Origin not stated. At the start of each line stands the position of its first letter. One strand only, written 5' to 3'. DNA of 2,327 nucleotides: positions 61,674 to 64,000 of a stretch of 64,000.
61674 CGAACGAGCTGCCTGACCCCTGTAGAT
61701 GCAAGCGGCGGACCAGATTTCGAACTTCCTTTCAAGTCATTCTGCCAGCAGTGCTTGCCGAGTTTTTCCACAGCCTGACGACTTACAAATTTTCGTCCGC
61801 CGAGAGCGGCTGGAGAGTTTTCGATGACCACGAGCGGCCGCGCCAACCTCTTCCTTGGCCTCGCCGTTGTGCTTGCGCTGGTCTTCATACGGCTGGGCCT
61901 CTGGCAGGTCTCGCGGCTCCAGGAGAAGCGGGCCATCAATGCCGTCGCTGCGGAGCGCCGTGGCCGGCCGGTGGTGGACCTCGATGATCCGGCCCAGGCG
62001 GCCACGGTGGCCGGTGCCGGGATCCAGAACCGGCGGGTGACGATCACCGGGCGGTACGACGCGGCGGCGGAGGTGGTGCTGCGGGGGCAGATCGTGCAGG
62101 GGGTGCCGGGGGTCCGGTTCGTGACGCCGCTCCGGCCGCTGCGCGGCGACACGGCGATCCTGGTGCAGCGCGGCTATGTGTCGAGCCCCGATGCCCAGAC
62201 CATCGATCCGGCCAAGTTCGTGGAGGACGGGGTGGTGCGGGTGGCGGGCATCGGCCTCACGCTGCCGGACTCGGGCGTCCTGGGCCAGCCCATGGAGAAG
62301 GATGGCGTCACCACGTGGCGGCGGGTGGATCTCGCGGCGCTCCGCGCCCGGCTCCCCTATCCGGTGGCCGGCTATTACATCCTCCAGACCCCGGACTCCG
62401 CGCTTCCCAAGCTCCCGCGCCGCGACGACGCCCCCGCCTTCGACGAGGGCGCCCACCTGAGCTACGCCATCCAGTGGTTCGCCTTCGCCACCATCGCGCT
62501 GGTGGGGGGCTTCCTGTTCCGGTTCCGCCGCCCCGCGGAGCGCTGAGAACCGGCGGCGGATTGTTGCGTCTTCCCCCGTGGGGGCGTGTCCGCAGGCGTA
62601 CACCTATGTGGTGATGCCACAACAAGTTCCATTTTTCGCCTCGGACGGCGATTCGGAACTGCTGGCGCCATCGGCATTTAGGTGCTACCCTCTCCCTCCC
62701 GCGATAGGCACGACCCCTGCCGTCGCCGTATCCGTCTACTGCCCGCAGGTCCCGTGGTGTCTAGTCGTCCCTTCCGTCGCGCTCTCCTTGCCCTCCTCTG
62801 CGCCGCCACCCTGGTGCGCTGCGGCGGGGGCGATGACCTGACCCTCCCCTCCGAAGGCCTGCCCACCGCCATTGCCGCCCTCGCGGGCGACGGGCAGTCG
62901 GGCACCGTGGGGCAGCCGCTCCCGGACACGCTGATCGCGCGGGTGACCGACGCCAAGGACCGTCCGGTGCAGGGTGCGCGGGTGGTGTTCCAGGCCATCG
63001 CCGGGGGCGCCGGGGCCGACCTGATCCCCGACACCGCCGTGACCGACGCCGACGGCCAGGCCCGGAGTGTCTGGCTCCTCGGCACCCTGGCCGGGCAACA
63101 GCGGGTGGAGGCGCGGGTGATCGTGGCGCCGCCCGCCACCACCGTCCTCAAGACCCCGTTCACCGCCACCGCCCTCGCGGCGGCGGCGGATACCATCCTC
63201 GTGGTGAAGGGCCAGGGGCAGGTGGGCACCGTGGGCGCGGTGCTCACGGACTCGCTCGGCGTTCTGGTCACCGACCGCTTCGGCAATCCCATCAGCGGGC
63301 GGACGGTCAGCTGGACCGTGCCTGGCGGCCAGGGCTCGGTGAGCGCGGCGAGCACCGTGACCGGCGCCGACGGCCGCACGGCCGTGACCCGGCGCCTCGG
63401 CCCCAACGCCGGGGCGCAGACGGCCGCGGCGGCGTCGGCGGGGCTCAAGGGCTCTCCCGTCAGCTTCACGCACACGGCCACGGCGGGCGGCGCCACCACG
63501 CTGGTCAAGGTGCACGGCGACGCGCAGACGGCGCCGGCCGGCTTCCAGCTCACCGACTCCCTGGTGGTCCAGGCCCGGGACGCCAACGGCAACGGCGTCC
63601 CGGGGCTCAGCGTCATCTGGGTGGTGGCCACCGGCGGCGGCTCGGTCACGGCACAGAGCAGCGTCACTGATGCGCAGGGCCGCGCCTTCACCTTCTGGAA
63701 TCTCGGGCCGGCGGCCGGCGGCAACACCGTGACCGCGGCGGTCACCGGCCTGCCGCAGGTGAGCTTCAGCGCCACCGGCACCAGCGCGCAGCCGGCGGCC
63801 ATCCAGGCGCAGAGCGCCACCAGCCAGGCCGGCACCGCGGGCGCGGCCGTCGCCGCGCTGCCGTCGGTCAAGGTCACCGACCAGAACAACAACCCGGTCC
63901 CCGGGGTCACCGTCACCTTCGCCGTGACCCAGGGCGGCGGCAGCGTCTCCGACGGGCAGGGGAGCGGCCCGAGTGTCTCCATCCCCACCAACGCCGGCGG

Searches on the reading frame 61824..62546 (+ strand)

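Call 86: search_protein_families(library=pfam, proteins=[window:61824-62546:+], max_evalue=0.0001)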
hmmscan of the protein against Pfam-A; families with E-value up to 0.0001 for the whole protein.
window:61824-62546:+ (240 aa): 1 family
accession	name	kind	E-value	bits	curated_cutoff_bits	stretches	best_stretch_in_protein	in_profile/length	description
PF02104.20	SURF1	-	2.2e-35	123.3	23.4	1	16-222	2-204/205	SURF1 family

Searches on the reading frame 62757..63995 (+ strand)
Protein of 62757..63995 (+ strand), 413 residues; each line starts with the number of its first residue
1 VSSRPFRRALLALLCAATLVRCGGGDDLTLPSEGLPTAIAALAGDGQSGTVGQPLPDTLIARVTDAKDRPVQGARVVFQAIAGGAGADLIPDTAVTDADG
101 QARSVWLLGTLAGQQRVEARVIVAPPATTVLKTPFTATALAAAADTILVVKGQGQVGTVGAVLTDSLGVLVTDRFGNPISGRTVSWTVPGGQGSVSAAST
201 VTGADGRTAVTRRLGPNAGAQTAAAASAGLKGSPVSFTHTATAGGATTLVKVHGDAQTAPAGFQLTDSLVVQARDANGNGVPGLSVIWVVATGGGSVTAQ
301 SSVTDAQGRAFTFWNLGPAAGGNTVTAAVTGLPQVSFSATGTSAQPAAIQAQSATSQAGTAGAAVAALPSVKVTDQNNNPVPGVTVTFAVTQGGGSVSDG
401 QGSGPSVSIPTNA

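Call 86: search_protein_families(library=pfam, proteins=[window:62757-63995:+], max_evalue=0.0001)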
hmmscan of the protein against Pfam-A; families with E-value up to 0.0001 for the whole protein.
window:62757-63995:+ (413 aa): 3 families
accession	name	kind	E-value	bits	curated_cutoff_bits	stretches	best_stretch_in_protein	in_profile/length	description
PF02369.22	Big_1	-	8.4e-30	103.2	34.9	3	167-213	21-67/93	Bacterial Ig-like domain (group 1)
PF13620.12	CarboxypepD_reg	-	1.1e-08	35.7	32.3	0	61-104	4-42/82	Carboxypeptidase regulatory-like domain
PF17789.7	MG4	-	1.6e-06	28.6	24.7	0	59-121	18-75/95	Macroglobulin domain MG4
